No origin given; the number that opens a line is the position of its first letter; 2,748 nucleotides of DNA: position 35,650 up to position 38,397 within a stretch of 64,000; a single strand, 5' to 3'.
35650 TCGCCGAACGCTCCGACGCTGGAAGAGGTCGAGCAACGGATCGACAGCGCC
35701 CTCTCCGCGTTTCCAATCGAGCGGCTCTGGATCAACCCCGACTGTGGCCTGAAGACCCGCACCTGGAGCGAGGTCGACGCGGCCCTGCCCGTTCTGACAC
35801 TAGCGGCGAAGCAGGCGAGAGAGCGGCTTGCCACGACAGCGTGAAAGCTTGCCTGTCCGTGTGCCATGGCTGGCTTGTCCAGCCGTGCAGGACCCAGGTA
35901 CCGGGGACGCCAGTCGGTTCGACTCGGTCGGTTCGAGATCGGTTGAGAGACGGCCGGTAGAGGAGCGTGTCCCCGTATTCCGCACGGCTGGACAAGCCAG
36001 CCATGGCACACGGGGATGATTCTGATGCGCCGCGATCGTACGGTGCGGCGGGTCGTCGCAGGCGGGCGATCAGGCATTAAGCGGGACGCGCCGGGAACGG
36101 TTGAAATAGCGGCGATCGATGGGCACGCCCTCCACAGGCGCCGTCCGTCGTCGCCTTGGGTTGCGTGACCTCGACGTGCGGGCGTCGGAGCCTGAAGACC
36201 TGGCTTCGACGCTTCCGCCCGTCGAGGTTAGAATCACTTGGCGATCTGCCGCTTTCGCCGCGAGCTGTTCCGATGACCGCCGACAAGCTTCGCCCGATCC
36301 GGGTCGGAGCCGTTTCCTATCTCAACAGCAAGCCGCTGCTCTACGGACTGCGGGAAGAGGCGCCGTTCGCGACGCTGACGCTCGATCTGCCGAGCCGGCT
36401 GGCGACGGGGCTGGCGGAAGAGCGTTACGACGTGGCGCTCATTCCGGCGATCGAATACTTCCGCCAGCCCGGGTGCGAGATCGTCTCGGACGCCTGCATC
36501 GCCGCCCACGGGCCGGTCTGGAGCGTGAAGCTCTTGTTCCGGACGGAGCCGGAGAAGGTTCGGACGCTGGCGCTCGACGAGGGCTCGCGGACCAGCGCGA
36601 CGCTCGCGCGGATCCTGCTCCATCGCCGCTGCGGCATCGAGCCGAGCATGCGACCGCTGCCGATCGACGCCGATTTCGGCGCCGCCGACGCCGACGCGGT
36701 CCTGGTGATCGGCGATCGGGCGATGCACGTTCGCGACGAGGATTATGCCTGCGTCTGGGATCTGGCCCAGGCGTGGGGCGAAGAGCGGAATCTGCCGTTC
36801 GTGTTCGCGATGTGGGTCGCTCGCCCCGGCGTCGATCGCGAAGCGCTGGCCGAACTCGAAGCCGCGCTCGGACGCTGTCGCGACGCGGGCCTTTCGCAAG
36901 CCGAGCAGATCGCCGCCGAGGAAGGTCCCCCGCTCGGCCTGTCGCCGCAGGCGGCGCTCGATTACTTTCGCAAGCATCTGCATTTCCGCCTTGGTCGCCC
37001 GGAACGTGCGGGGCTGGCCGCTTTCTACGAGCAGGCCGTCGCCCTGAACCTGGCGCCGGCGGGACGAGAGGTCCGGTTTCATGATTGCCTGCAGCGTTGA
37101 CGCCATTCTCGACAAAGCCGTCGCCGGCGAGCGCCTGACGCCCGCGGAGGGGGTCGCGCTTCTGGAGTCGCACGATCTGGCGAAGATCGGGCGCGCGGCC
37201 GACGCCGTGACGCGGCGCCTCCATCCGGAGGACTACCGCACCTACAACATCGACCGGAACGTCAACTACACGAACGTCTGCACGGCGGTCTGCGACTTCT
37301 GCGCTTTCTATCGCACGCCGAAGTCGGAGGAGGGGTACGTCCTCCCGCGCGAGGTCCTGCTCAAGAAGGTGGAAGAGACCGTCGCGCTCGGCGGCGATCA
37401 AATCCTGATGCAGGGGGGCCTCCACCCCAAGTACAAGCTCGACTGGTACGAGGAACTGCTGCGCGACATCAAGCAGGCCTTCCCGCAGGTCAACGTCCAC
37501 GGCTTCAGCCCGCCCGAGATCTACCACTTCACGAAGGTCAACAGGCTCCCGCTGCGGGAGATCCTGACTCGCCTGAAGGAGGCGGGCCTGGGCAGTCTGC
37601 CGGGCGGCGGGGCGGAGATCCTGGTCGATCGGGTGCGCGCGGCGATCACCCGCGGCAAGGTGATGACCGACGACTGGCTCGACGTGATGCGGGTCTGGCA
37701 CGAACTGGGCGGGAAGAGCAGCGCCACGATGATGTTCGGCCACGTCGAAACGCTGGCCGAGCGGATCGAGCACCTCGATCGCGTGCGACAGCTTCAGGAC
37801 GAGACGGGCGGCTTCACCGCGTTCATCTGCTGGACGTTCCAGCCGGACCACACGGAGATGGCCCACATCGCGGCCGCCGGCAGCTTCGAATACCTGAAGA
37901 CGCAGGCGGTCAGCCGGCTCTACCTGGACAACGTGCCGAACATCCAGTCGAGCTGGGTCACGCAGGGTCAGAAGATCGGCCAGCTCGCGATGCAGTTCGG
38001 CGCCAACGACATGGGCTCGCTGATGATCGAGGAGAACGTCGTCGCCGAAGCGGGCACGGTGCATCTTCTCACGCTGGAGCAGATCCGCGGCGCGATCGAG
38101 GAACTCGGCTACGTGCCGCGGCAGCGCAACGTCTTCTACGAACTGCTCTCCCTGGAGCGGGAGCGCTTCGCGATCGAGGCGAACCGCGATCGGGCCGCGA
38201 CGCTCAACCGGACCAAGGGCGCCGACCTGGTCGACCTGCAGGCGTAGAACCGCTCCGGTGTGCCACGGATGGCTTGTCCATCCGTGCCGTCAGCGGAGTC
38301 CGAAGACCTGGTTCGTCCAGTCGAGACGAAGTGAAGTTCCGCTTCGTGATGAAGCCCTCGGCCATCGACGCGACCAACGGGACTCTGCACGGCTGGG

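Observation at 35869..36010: Family-A MITE/REP-like inverted-repeat elements positioned within about 10-65 nt of stop codons at six gene boundaries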

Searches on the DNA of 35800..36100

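Call 20: search_rna_families(source=window, start=35800, end=36100, threshold=evalue, max_evalue=10)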
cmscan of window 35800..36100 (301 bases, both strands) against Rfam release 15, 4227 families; matches with E-value up to 10: 1.
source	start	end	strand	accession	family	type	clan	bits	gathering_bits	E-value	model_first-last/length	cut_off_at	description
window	35868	36002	-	RF03293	mir-4672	Gene; miRNA;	-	26.4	98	0.0031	1-81/81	no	mir-4672 microRNA precursor family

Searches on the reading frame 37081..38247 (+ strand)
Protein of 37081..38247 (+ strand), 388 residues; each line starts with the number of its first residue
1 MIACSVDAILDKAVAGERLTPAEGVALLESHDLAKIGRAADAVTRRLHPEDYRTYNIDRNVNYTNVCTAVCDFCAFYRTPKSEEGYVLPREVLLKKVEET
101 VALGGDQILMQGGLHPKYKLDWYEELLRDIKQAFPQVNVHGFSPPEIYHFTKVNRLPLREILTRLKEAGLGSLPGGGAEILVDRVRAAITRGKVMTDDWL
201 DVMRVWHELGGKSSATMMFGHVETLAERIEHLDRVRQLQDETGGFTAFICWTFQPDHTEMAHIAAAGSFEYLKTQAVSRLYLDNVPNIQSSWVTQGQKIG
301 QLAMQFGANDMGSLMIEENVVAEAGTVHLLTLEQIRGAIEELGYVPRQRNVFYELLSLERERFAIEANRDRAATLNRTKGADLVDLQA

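Call 42: find_encoding_contigs(protein=window:37081-38247:+, flank=10000, max_places=4)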
Protein window:37081-38247:+ (388 aa): 2 contigs read that carry it; 2 places shown.
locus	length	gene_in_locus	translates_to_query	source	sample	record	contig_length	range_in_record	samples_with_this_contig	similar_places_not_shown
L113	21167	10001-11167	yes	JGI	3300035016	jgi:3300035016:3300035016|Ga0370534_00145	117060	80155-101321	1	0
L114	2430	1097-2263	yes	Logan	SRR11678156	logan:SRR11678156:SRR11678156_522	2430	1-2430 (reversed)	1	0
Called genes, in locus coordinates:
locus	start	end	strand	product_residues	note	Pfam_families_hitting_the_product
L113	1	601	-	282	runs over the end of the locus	PF00149:Metallophos, PF12850:Metallophos_2 (weak)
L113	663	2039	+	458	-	PF00884:Sulfatase, PF16347:SGSH_C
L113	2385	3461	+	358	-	PF03462:PCRF, PF00472:RF-1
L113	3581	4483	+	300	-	PF17827:PrmC_N, PF01170:UPF0020 (weak), PF06325:PrmA, PF05175:MTS, PF12847:Methyltransf_18 (weak), PF09445:Methyltransf_15 (weak), PF13847:Methyltransf_31, PF13649:Methyltransf_25, +3 more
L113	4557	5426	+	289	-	PF02569:Pantoate_ligase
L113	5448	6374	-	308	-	PF00126:HTH_1, PF03466:LysR_substrate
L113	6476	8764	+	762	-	PF08267:Meth_synt_1, PF01717:Meth_synt_2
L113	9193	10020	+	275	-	PF02621:VitK2_biosynth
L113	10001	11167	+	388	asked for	PF04055:Radical_SAM, PF19288:CofH_C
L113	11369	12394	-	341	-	PF02154:FliM, PF01052:FliMN_C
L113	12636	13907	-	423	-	PF00171:Aldedh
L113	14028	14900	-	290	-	PF00809:Pterin_bind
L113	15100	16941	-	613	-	PF16697:Yop-YscD_cpl, PF00498:FHA, PF13185:GAF_2, PF13492:GAF_3, PF00158:Sigma54_activat, PF14532:Sigma54_activ_2, PF25601:AAA_lid_14, PF02954:HTH_8, +1 more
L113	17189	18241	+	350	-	PF02746:MR_MLE_N (weak), PF13378:MR_MLE_C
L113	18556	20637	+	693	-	PF03190:Thioredox_DsbH, PF13899:Thioredoxin_7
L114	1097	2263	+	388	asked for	PF04055:Radical_SAM, PF19288:CofH_C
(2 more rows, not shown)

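Call 81: find_homologous_proteins(query=window:37081-38247:+, max_evalue=1e-50)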
Query window:37081-38247:+ (388 aa): 8000 proteins with E <= 1e-50 among 8000 candidates; the best 120 are listed.
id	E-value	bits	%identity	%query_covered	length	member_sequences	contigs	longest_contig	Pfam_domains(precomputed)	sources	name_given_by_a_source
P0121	7.4e-260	880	100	100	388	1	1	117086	PF04055.28,PF19288.5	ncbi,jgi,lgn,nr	ncbi:MAG TPA: cyclic dehypoxanthinyl futalosine synthase [Pirellulaceae bacterium]|jgi:cyclic dehypo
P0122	3.5e-256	867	98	100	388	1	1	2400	PF04055.28,PF19288.5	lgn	-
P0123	1.5e-252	856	97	100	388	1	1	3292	PF04055.28,PF19288.5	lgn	-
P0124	1.6e-249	846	96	99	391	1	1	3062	PF04055.28,PF19288.5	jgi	jgi:cyclic dehypoxanthinyl futalosine synthase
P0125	3.7e-249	844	96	100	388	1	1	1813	PF04055.28,PF19288.5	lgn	-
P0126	6.1e-246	834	94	100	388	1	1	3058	PF04055.28,PF19288.5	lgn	-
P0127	1.6e-245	832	94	100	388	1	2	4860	PF04055.28,PF19288.5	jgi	jgi:cyclic dehypoxanthinyl futalosine synthase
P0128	6.3e-214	728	84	95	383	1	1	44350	PF04055.28,PF19288.5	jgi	jgi:cyclic dehypoxanthinyl futalosine synthase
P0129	8.9e-214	728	85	94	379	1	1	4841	PF04055.28,PF19288.5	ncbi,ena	-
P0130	3.9e-213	726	81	99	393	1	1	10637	PF04055.28,PF19288.5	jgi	-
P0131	3.1e-212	723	84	94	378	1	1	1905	PF04055.28,PF19288.5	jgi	jgi:cyclic dehypoxanthinyl futalosine synthase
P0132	4.3e-212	722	84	95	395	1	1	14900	PF04055.28,PF19288.5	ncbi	-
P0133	1.5e-210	717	83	97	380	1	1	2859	PF04055.28,PF19288.5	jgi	jgi:cyclic dehypoxanthinyl futalosine synthase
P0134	1.8e-210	717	82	97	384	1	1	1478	PF04055.28,PF19288.5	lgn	-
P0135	9.2e-209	711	82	96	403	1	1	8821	PF04055.28,PF19288.5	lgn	-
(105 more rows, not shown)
